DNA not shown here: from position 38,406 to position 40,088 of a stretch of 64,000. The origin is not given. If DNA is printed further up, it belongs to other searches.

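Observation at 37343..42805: Methanethiol oxidase (SBP56/MtoX) module with two SCO1-type copper chaperones, a MauG-like di-haem peroxidase and a TlpA thioredoxin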

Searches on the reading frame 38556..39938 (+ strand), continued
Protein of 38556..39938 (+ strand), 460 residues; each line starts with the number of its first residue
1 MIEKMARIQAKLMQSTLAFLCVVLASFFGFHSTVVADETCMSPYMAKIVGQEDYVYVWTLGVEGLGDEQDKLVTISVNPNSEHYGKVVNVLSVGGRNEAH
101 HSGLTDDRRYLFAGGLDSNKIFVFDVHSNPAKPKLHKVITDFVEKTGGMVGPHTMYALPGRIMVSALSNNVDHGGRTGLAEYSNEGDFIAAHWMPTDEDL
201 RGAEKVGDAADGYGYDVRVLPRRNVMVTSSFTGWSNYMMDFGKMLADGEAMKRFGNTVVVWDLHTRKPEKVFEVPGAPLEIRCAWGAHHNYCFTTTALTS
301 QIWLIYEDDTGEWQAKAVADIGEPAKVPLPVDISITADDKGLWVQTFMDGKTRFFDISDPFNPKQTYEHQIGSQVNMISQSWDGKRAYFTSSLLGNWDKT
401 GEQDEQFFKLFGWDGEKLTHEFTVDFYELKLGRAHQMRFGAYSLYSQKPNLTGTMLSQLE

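Call 43: search_protein_families(library=pfam, proteins=[L096:4081-4641:+, L096:4837-5433:+, L096:5440-5775:+, L096:7701-8240:+, L096:8477-9013:+, L096:9217-11244:+, L102:4616-5104:+, L102:5311-5916:+, L102:7413-7685:+, L102:7731-9863:-], max_evalue=0.001)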
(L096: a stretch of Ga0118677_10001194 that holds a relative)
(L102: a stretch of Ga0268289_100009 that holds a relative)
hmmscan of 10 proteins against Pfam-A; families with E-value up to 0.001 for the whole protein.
L096:4081-4641:+ (186 aa): 1 family
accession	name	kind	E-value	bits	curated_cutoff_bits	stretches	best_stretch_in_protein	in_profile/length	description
PF05685.18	Uma2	-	4e-21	75.7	27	1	13-177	3-168/172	Putative restriction endonuclease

L096:4837-5433:+ (198 aa): 3 families
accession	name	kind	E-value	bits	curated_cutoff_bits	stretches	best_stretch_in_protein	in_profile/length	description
PF16925.10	TetR_C_13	-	4e-15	56.6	27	1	87-188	5-106/109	Tetracyclin repressor-like, C-terminal domain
PF00440.29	TetR_N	-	4.2e-11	42.9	24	1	14-56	1-43/47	Bacterial regulatory proteins, tetR family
PF21993.1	TetR_C_13_2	-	9.6e-09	35.9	27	1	85-188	3-101/103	Transcriptional regulator LmrA/YxaF-like, C-terminal domain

L096:5440-5775:+ (111 aa): 1 family
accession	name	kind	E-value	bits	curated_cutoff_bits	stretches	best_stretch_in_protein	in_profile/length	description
PF14026.12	SCO4226-like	-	2.5e-28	98.5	28.5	1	25-100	1-75/76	Nickel responsive protein SCO4226-like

L096:7701-8240:+ (179 aa): 2 families
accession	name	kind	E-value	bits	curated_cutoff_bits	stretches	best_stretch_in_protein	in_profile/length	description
PF12644.12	DUF3782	-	3e-07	30.9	24.4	1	12-73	3-65/78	Protein of unknown function (DUF3782)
PF09002.17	Card1_endonuc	-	0.00016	21.7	26.4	1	70-162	27-120/136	Card1-like, endonuclease domain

L096:8477-9013:+ (178 aa): 1 family
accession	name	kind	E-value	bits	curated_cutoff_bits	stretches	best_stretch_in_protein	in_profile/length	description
PF05128.17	DUF697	-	1.8e-13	51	27.7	1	12-159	8-159/162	Domain of unknown function (DUF697)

L096:9217-11244:+ (675 aa): 2 families
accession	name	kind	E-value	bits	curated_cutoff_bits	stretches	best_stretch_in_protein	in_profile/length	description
PF00122.25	E1-E2_ATPase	-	7.3e-27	94.5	28.1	1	158-289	3-133/181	E1-E2 ATPase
PF00702.32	Hydrolase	-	2.8e-23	83.8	26.4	1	343-561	1-191/191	haloacid dehalogenase-like hydrolase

L102:4616-5104:+ (162 aa): 1 family
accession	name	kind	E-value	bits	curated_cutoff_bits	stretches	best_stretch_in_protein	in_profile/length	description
PF05130.17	FlgN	-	3.1e-26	93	30.5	1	4-151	2-146/147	FlgN protein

L102:5311-5916:+ (201 aa): 4 families
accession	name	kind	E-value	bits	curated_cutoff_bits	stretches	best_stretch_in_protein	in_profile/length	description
PF16925.10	TetR_C_13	-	2.6e-17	63.6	27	1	88-190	6-108/109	Tetracyclin repressor-like, C-terminal domain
PF21993.1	TetR_C_13_2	-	1.8e-11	44.6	27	1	84-187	2-100/103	Transcriptional regulator LmrA/YxaF-like, C-terminal domain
PF00440.29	TetR_N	-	6.1e-11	42.4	24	1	14-56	1-43/47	Bacterial regulatory proteins, tetR family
PF16859.10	TetR_C_11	-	4.4e-07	30.7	32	1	102-168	24-90/113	Tetracyclin repressor-like, C-terminal domain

L102:7413-7685:+ (90 aa): 1 family
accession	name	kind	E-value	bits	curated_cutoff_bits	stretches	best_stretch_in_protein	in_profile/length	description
PF14026.12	SCO4226-like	-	1.5e-28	99.2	28.5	1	4-80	1-76/76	Nickel responsive protein SCO4226-like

L102:7731-9863:- (710 aa): 6 families
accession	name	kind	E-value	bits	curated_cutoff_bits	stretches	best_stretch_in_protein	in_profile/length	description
PF09334.17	tRNA-synt_1g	-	2e-152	508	20.1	1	22-417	1-390/391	tRNA synthetases class I (M)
PF01588.26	tRNA_bind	-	3e-24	85.4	27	1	615-707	1-95/96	Putative tRNA binding domain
PF00133.28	tRNA-synt_1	-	3.4e-13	49.6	22.7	1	19-90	22-93/414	tRNA synthetases class I (I, L, M and V)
PF01406.26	tRNA-synt_1e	-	2.2e-08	34.3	27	1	315-381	215-281/301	tRNA synthetases class I (C) catalytic domain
PF01921.24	tRNA-synt_1f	-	2.8e-06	26.9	27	0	334-388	264-317/360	tRNA synthetases class I (K)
PF08264.19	Anticodon_1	-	3e-05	24.4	25.1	1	450-526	15-88/148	Anticodon-binding domain of tRNA ligase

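Call 91: list_cluster_members(proteins=[window:38556-39938:+, window:40039-40776:+, window:43218-43490:-])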
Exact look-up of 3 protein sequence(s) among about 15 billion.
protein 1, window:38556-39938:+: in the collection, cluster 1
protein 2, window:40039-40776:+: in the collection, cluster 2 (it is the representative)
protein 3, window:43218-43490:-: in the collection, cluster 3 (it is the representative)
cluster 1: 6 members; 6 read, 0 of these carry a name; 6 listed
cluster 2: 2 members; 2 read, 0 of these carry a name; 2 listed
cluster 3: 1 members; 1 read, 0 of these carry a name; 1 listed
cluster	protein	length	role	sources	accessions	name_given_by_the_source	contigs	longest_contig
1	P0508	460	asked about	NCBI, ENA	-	-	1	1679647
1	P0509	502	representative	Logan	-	-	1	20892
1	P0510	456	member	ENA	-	-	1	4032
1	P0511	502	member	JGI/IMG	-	-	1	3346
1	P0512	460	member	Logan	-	-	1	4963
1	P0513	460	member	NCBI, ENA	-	-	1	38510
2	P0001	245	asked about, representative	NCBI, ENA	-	-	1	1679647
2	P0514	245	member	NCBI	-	-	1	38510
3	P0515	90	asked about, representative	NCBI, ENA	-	-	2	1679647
